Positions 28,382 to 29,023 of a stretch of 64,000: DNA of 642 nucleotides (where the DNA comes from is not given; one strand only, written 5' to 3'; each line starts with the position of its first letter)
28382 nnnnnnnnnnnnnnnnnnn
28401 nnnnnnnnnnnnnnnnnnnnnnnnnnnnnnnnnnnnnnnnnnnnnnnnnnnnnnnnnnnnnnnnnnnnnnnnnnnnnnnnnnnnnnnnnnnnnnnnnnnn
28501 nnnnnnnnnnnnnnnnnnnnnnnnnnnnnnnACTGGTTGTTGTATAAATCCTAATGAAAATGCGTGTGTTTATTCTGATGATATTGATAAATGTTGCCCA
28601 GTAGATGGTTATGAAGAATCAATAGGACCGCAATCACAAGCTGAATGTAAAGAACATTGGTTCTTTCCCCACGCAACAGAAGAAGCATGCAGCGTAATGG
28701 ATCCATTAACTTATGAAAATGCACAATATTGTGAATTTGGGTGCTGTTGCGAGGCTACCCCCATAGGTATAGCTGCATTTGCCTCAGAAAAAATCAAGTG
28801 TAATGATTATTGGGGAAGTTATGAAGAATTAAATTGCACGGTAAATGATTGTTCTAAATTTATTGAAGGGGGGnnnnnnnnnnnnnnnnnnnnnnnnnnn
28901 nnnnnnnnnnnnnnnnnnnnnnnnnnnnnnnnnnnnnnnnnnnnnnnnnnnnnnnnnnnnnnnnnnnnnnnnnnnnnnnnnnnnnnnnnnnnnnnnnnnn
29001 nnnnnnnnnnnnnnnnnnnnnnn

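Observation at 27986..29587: Surface-anchored thioredoxin-like CxxC domain fused to the signature module (gene D)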

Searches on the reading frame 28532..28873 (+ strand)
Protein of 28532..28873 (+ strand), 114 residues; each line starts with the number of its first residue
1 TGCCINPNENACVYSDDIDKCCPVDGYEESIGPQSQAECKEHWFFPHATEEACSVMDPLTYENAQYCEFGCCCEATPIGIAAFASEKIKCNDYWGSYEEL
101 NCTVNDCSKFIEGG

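Call 13: find_homologous_proteins(query=A1, max_evalue=0.001)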
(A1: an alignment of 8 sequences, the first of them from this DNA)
Query A1 (8 sequences): 86 candidates shared short words with the query, none scored E <= 0.001.

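Call 18: find_related_loci(query=window:28532-28873:+, collection=genome_contigs, flank=10000)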
Query seq(114 aa) (114 aa) in genome_contigs; peptide patterns used: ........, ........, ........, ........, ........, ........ (x = any residue, [..] = any of these).
24 stretches matched a pattern, but none encodes a relative of the query by tblastn (E <= 1e-3).

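Call 25: search_protein_representatives(alignment_id=A1)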
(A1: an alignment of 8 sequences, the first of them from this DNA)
Query: 8 sequences, 123 profile positions. Proteins with E-value up to 0.001 (for the whole library): 39; up to 1e-10: 32; up to 1e-30: 3. The best 39 are listed.
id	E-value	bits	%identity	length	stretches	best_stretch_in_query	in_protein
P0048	9.8e-37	142.3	-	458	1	1-122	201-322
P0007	1.5e-32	128.8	-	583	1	1-122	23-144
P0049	1.5e-31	125.6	-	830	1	1-122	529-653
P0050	3.1e-30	121.4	-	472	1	1-121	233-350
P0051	3.9e-30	121.0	-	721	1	1-121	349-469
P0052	5.9e-30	120.4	-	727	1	1-122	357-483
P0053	3.1e-29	118.1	-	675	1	1-122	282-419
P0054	6.8e-28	113.8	-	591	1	2-122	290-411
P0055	1.8e-25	106.0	-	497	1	1-121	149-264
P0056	3.2e-25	105.1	-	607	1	2-118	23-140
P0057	4.7e-24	101.4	-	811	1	1-120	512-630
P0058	1.6e-23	99.6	-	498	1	1-117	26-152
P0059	1.7e-21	93.1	-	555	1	1-119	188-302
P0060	2.1e-21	92.8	-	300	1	1-121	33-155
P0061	1.0e-20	90.6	-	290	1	1-121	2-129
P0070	6.1e-15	72.0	-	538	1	2-121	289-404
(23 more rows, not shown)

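Call 32: find_encoding_contigs(protein=P0055, flank=10000, max_places=4)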
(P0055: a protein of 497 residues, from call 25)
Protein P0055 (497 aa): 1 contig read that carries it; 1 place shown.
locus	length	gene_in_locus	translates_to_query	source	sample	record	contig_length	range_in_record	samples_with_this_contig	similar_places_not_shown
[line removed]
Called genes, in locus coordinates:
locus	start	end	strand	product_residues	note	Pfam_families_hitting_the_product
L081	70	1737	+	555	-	-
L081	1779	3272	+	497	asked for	PF00085:Thioredoxin (weak), PF05345:He_PIG (weak)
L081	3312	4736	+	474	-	PF00133:tRNA-synt_1 (faint), PF01406:tRNA-synt_1e, PF01921:tRNA-synt_1f (faint), PF09334:tRNA-synt_1g, PF09190:DALR_2 (weak), PF23493:CysS_C (weak)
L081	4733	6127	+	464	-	PF02412:TSP_3 (weak)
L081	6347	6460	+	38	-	?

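Call 33: find_encoding_contigs(protein=P0070, flank=10000, max_places=4)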
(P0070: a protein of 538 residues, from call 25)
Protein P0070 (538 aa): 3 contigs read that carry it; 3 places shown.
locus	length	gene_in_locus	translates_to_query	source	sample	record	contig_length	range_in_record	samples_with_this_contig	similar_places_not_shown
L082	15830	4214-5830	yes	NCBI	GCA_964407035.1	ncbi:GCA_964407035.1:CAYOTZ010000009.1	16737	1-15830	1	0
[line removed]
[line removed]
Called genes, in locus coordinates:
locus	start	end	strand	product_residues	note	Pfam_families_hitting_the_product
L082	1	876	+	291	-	?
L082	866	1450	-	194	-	PF00149:Metallophos, PF12850:Metallophos_2, PF14582:Metallophos_3 (faint)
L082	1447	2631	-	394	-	PF05762:VWA_CoxE (weak), PF01882:DUF58, PF00092:VWA, PF13519:VWA_2, PF13768:VWA_3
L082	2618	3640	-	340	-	PF01078:Mg_chelatase, PF05496:RuvB_N (weak), PF07726:AAA_3, PF07728:AAA_5, PF01078:Mg_chelatase, PF00158:Sigma54_activat, PF00493:MCM (weak), PF17863:AAA_lid_2, +4 more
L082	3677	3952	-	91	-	PF00736:EF1_GNE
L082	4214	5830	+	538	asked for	PF00085:Thioredoxin, PF13098:Thioredoxin_2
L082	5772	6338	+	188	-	-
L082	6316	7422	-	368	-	PF01137:RTC, PF05189:RTC_insert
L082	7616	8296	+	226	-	PF24034:DUF7343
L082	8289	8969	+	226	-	PF03692:CxxCxxCC (weak)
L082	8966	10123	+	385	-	PF04312:DUF460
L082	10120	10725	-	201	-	PF02589:LUD_dom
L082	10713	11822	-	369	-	PF02005:TRM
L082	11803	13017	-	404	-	-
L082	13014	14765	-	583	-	-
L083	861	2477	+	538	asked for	PF00085:Thioredoxin, PF13098:Thioredoxin_2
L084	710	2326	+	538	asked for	PF00085:Thioredoxin, PF13098:Thioredoxin_2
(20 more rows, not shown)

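Call 36: search_protein_families(library=ncbifam, proteins=[P0055, P0070], max_evalue=0.01)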
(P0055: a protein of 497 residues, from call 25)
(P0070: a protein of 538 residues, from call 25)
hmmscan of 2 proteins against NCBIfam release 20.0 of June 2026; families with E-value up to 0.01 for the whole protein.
P0055 (497 aa): 7 families
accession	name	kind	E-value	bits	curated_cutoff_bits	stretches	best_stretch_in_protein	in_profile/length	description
TIGR01068.1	thioredoxin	equivalog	5.8e-09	36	96.8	1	44-125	18-99/101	thioredoxin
TIGR00411.1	redox_disulf_1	equivalog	4.2e-05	23.5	92.75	1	47-101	6-59/82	MJ0307 family thioredoxin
TIGR02187.2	PDO_seleno_TRX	equivalog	4.2e-05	23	185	1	50-104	138-190/209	protein disulfide oxidoreductase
NF006898.0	PRK09381.1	equivalog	0.00015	22.1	138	1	44-108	25-88/109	thioredoxin TrxA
TIGR01126.1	pdi_dom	equivalog_domain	0.0004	20.6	107.2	1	44-124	18-102/105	protein disulfide-isomerase domain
NF008229.0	PRK10996.1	equivalog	0.0017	18.1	125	1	45-109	57-121/141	thioredoxin TrxC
TIGR03143.1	AhpF_homolog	hypoth_equivalog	0.0026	16.4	687.65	1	52-104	488-538/555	putative alkyl hydroperoxide reductase F subunit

P0070 (538 aa): 14 families
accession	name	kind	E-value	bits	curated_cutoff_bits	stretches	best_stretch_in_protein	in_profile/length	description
TIGR01068.1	thioredoxin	equivalog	8e-15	54.8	96.8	1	116-193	18-97/101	thioredoxin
TIGR01126.1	pdi_dom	equivalog_domain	1.4e-10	41.4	107.2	1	115-193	17-101/105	protein disulfide-isomerase domain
NF006898.0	PRK09381.1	equivalog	1.8e-09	37.9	138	1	115-193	24-104/109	thioredoxin TrxA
TIGR01130.1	ER_PDI_fam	subfamily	2e-08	34.2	344.25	1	115-194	21-105/476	protein disulfide-isomerase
NF047697.1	ThioredTrxAClost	equivalog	7.3e-08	32.5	140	1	118-178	23-85/105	thioredoxin TrxA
NF008229.0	PRK10996.1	equivalog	1.9e-06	27.6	125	1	110-182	50-124/141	thioredoxin TrxC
TIGR02740.1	TraF-like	hypoth_equivalog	1.1e-05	24.9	232.25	1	109-194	167-266/276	TraF-like protein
TIGR02200.1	GlrX_actino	hypoth_equivalog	1.3e-05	25.6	89.5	1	118-176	4-62/77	mycoredoxin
TIGR02187.2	PDO_seleno_TRX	equivalog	7.2e-05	22.2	185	1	119-194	135-207/209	protein disulfide oxidoreductase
TIGR00385.1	dsbE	subfamily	0.00013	21.6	123.15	1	104-160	54-109/173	DsbE family thiol:disulfide interchange protein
TIGR00411.1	redox_disulf_1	equivalog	0.00025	21.1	92.75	1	119-171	6-59/82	MJ0307 family thioredoxin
NF002854.0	PRK03147.1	subfamily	0.00045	20.2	170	0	134-193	110-169/176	thiol-disulfide oxidoreductase ResA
TIGR02738.1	TrbB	equivalog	0.00061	19.5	132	0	114-141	52-79/153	type-F conjugative transfer system pilin assembly thiol-disulfide isomerase TrbB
NF050142.1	PG1828_fam_lipo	equivalog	0.0015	19.2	50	1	1-30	1-32/59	PG1828 family lipoprotein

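Call 48: find_encoding_contigs(protein=P0051, flank=10000, max_places=3)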
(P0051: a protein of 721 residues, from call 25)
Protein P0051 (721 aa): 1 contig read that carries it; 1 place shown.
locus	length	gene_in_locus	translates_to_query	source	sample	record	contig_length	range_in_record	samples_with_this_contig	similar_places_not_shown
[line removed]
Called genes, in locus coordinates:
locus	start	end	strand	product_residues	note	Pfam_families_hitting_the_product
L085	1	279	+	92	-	?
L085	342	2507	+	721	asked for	-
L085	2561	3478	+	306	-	?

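Call 49: find_encoding_contigs(protein=P0057, flank=10000, max_places=3)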
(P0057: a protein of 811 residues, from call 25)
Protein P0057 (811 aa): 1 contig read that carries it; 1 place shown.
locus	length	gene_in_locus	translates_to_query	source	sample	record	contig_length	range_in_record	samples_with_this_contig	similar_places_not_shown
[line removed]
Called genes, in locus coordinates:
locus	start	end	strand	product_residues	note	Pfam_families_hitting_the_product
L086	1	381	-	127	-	?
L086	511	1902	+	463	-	PF01406:tRNA-synt_1e, PF01921:tRNA-synt_1f (faint), PF09334:tRNA-synt_1g, PF00133:tRNA-synt_1 (faint), PF09334:tRNA-synt_1g (weak), PF09190:DALR_2, PF23493:CysS_C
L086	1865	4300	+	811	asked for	PF00112:Peptidase_C1, PF02412:TSP_3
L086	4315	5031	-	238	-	?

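Call 68: search_solved_structures(query=A1, max_evalue=10)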
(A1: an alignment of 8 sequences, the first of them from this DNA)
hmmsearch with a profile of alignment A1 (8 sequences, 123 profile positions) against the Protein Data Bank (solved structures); distinct sequences matched with E-value up to 10: 0.

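Call 69: search_protein_families(library=pfam, proteins=[window:28532-28873:+], max_evalue=10)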
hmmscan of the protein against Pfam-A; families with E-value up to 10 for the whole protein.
seq(114 aa): 0 families

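Call 74: find_encoding_contigs(protein=P0049, flank=500, max_places=3)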
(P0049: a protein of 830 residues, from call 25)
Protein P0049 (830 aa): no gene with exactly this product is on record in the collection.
